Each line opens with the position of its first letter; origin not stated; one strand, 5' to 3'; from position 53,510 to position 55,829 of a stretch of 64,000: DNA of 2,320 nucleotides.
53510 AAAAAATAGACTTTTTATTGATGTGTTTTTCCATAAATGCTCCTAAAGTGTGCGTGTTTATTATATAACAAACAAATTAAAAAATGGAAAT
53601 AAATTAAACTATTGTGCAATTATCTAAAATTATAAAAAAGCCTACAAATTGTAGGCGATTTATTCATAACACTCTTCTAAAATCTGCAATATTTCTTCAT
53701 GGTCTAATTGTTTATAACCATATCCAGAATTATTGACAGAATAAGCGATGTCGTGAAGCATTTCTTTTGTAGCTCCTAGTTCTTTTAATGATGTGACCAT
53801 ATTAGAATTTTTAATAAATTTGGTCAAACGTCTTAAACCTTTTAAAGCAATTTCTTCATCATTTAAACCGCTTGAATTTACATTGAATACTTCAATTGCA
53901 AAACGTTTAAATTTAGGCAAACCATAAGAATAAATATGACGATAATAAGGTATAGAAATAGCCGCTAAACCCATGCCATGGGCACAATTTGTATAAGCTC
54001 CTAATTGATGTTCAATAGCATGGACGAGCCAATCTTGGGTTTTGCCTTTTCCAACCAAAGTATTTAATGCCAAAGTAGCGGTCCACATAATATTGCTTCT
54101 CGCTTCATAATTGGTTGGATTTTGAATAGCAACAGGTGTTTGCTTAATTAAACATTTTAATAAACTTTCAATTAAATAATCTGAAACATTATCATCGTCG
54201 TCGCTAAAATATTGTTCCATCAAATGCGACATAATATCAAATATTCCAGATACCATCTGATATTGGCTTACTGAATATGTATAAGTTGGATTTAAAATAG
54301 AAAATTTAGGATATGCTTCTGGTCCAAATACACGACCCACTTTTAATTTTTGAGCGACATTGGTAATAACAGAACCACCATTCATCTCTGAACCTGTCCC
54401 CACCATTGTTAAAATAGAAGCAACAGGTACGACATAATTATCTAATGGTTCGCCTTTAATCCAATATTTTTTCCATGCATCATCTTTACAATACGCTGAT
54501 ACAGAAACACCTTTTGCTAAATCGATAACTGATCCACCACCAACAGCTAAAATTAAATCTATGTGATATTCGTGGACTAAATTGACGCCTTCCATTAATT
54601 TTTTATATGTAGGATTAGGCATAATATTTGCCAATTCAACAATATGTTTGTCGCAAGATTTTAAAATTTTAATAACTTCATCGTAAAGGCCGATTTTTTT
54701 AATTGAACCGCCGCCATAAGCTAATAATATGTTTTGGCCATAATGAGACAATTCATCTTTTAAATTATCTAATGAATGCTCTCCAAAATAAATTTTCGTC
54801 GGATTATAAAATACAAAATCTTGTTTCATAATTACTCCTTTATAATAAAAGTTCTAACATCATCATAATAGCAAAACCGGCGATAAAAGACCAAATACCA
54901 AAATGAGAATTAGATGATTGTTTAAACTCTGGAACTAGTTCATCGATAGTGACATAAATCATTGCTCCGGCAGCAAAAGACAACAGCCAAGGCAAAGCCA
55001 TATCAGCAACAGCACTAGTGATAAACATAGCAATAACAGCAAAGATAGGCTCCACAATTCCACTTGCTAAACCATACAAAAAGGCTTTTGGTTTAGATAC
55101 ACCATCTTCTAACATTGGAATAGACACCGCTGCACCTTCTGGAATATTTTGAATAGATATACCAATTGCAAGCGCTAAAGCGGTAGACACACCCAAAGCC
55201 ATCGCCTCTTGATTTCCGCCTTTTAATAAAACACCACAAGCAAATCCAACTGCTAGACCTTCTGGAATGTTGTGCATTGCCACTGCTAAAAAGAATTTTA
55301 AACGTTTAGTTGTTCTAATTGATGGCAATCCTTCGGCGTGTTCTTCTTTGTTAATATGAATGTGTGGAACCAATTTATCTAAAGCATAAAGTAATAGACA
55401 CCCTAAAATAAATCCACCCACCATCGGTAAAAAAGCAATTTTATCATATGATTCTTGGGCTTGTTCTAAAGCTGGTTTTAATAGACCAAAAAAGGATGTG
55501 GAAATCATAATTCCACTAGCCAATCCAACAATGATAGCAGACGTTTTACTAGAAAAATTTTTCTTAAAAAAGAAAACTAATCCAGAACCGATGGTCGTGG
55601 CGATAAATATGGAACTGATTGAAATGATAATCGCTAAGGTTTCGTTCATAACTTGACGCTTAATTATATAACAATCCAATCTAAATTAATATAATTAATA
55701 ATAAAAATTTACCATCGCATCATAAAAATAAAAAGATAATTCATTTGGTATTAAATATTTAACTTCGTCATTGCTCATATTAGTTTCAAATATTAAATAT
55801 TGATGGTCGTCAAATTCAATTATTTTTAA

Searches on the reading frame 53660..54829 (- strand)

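Call 5: search_protein_families(library=pfam, proteins=[window:53660-54829:-], max_evalue=0.01)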
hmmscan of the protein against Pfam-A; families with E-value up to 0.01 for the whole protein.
window:53660-54829:- (389 aa): 3 families
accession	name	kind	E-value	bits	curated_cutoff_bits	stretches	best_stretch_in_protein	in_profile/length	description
PF00465.25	Fe-ADH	-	8.9e-41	139.7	31.3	1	10-181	1-168/168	Iron-containing alcohol dehydrogenase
PF25137.1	ADH_Fe_C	-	5e-28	98.6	27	1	193-387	2-193/194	Fe-containing alcohol dehydrogenase family, C-terminal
PF13685.12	Fe-ADH_2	-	6.2e-06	26.7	28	1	48-112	34-97/149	Iron-containing alcohol dehydrogenase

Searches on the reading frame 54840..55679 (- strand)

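Call 5: search_protein_families(library=pfam, proteins=[window:54840-55679:-], max_evalue=0.01)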
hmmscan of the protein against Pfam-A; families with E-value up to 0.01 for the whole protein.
window:54840-55679:- (279 aa): 1 family
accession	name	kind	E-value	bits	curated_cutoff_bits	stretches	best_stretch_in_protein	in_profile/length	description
PF02535.28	Zip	-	3.9e-32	112.2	35.1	2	127-275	179-322/323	ZIP Zinc transporter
